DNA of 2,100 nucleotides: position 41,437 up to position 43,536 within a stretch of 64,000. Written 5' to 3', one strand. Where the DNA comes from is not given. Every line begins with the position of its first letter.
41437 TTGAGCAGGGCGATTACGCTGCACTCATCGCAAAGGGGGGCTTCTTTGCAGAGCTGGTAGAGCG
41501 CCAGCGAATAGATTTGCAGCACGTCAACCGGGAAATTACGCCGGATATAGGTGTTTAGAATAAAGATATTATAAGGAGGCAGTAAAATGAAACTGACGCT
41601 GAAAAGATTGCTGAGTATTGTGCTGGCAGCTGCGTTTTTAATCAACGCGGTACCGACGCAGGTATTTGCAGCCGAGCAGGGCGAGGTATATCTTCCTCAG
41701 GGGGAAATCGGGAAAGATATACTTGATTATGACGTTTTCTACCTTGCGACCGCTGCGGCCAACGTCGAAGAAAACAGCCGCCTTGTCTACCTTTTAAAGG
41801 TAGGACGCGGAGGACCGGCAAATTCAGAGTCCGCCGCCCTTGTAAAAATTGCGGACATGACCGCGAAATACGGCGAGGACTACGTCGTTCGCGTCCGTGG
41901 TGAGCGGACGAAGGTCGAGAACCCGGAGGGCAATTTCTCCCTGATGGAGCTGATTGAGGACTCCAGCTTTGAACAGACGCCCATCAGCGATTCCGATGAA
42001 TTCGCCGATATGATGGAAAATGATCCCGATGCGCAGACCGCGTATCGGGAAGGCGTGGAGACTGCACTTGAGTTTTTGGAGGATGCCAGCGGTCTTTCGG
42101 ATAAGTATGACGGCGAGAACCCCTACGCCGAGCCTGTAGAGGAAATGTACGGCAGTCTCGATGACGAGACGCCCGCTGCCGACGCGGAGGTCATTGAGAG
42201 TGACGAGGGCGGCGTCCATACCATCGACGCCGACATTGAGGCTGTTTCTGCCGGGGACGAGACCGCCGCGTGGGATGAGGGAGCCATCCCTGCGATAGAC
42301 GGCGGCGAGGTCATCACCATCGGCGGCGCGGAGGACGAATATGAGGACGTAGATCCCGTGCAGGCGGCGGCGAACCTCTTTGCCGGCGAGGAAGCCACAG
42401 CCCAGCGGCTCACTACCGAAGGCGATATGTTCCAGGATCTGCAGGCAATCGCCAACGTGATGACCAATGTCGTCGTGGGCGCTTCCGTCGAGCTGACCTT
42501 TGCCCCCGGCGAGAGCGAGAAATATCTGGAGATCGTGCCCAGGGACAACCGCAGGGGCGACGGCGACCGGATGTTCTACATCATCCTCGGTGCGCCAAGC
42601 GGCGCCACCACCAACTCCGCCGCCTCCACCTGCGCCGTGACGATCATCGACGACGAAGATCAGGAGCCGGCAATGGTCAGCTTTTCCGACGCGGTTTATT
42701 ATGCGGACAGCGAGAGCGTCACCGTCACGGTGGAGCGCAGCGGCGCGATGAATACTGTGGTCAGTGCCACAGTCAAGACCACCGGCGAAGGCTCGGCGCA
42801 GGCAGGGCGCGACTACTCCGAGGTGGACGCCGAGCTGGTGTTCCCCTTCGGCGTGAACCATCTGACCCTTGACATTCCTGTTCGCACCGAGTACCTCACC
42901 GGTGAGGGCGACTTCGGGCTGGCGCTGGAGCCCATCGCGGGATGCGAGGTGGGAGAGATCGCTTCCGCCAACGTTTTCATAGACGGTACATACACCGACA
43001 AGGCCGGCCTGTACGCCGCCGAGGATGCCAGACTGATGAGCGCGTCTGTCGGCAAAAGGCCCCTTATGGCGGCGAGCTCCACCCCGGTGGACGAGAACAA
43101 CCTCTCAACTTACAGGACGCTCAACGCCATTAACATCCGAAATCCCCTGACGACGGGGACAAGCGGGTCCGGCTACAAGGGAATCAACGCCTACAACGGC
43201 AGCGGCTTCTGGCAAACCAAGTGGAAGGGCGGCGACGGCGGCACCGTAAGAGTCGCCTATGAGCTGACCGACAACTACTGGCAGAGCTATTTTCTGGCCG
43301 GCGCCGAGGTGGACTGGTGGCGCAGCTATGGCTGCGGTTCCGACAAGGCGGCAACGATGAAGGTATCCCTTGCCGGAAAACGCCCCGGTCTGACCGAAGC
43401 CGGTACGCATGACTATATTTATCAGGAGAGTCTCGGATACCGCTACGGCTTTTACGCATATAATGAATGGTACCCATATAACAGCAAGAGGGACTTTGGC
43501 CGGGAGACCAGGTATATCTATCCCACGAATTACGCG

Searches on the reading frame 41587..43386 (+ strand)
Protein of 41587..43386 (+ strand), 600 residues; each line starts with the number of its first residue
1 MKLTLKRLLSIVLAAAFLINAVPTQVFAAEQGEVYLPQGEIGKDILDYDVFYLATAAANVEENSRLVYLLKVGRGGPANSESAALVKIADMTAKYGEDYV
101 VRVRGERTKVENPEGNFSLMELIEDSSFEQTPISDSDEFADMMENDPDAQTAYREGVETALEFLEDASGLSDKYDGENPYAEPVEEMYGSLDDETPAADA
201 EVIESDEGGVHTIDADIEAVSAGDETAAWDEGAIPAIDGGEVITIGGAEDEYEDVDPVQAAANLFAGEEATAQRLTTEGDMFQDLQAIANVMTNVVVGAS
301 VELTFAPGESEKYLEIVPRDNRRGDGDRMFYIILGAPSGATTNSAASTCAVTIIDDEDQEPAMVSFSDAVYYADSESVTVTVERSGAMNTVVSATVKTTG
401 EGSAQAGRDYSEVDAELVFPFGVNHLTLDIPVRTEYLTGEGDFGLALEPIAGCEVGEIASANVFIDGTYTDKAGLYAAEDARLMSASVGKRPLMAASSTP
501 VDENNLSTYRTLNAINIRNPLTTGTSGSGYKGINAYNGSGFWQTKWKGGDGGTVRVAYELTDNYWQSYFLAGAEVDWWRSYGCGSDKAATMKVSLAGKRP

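Call 54: find_related_loci(query=A5, collection=metagenome_contigs, flank=10000)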
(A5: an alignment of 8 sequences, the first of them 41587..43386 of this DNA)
Query A5 (600 aa) in metagenome_contigs; peptide patterns used: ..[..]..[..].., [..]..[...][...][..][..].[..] (x = any residue, [..] = any of these).
326 stretches matched a pattern; 22 encode a relative of the query (tblastn E <= 1e-3); 22 distinct loci.
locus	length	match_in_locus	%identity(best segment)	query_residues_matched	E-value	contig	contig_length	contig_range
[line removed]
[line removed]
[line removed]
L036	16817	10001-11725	58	1-598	0e+0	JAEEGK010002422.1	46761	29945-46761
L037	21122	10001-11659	59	18-600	0e+0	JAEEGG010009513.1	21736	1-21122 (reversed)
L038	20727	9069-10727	59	18-600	0e+0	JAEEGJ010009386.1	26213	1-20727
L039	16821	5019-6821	52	1-598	0e+0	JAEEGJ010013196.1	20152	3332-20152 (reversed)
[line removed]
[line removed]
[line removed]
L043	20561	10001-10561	52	7-189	6e-56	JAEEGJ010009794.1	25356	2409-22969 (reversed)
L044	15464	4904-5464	52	7-189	6e-56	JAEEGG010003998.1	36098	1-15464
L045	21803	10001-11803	52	1-598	0e+0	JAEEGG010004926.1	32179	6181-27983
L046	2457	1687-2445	38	2-316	3e-33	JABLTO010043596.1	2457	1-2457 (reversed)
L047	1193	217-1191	38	2-388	2e-34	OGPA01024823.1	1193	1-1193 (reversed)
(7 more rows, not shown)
